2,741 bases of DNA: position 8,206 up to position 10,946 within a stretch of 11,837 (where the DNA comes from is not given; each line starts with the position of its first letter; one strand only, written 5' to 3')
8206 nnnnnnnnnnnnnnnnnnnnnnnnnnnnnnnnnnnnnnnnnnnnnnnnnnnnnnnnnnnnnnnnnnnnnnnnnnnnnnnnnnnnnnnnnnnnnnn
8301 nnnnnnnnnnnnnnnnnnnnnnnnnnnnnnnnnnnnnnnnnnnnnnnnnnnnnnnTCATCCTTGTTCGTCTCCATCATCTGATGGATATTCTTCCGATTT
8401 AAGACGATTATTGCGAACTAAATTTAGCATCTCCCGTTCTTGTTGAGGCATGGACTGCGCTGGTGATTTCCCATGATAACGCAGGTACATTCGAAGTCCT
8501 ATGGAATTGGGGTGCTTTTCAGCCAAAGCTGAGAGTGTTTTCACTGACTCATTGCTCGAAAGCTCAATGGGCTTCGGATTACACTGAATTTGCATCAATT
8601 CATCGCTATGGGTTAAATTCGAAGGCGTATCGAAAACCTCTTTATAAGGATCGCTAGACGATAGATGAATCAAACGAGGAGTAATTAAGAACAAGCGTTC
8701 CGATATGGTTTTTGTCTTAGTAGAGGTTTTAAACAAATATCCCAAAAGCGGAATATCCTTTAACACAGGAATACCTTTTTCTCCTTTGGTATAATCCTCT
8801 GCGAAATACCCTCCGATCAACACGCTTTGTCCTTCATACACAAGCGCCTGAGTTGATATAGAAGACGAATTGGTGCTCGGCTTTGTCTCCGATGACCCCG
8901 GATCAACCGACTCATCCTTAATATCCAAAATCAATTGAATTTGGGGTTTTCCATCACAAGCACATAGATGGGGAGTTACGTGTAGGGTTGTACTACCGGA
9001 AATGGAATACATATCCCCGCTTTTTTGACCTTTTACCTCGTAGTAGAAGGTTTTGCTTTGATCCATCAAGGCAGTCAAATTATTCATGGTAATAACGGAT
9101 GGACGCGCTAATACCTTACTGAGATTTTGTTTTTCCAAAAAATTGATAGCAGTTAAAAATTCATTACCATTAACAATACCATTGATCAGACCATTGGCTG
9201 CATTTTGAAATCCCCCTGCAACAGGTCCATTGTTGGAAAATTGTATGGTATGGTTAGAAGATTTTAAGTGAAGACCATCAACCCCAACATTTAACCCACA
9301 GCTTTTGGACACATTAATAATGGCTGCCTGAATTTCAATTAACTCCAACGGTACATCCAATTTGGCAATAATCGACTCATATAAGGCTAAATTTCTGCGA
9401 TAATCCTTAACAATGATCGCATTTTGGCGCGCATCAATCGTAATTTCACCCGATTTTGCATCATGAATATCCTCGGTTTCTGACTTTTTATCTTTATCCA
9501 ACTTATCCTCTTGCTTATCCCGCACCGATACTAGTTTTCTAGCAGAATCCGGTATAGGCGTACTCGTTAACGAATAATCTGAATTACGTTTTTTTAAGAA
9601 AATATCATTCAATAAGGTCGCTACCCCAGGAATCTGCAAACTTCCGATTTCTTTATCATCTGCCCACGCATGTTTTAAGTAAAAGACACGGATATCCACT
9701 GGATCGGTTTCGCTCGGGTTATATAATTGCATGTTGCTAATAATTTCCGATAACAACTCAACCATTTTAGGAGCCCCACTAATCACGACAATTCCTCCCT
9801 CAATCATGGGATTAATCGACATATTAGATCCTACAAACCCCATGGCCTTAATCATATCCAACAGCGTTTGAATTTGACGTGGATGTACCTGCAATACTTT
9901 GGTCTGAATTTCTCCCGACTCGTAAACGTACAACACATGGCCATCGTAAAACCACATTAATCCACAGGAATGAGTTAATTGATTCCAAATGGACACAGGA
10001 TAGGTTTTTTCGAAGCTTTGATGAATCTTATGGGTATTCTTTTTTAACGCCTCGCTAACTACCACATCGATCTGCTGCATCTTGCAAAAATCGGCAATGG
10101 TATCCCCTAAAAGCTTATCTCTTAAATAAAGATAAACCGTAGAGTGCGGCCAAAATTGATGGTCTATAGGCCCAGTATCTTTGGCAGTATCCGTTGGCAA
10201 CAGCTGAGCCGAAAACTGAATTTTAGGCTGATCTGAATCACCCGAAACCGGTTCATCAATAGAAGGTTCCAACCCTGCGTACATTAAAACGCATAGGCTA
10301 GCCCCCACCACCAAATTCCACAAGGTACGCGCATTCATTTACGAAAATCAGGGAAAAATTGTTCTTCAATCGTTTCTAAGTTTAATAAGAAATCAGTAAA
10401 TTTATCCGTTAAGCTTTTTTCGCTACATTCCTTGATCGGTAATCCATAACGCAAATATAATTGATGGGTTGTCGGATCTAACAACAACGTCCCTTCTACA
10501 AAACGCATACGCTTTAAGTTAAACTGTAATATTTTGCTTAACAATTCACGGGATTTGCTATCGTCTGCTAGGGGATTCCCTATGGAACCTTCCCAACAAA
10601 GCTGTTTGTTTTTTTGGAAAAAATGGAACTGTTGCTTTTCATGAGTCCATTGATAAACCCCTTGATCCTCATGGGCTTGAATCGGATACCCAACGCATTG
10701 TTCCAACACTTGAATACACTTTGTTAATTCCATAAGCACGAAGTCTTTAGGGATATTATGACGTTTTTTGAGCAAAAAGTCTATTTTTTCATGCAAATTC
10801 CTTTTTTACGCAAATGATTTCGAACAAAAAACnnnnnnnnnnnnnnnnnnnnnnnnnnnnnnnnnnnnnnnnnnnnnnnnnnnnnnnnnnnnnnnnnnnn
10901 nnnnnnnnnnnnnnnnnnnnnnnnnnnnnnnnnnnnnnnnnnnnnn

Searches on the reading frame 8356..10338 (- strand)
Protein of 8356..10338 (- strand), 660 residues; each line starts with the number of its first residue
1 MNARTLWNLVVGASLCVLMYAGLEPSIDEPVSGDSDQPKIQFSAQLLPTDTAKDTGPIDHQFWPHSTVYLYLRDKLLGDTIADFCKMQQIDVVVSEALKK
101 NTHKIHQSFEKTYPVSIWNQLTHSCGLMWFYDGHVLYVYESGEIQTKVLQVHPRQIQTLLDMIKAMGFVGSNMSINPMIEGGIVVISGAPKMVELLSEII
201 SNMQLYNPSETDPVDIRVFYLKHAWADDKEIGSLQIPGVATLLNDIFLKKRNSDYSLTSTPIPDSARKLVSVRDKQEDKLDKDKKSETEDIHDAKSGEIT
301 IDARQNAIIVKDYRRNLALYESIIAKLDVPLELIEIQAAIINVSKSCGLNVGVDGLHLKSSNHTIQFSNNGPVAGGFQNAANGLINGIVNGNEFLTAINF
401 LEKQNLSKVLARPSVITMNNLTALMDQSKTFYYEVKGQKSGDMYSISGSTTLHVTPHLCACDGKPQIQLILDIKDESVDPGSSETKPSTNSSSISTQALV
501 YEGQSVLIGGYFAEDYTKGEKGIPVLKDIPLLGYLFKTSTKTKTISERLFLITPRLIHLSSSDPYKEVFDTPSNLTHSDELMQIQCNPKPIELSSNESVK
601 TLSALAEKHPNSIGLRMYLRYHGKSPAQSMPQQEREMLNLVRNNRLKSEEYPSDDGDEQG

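Call 7: search_protein_families(library=pfam, proteins=[window:8356-10338:-], max_evalue=0.01)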
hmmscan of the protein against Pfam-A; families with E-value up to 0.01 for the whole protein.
window:8356-10338:- (660 aa): 3 families
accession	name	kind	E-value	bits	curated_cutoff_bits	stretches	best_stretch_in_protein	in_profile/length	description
PF00263.26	Secretin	-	7.4e-36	123.7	27.5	1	401-557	2-168/169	Bacterial type II and III secretion system protein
PF03958.22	Secretin_N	-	1.4e-15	57.7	28.2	1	217-330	2-66/69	Bacterial type II/III secretion system short domain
PF21304.2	T3S_SPI-1_N0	-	2.9e-06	27.8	27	1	90-140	21-69/69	SPI-1 type 3 secretion system secretin, N0 domain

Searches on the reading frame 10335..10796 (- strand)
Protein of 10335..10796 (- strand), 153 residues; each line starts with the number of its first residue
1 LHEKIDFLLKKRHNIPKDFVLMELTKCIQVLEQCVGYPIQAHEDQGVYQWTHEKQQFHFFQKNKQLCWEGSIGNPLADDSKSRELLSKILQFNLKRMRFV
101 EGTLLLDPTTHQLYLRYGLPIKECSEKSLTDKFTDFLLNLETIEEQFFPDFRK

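Call 7: search_protein_families(library=pfam, proteins=[window:10335-10796:-], max_evalue=0.01)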
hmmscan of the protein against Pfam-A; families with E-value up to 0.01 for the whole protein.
window:10335-10796:- (153 aa): 1 family
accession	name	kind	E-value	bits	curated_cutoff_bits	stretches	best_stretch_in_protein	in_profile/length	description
PF05932.18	CesT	-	1.6e-08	35.2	22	1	27-140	2-115/119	Tir chaperone protein (CesT) family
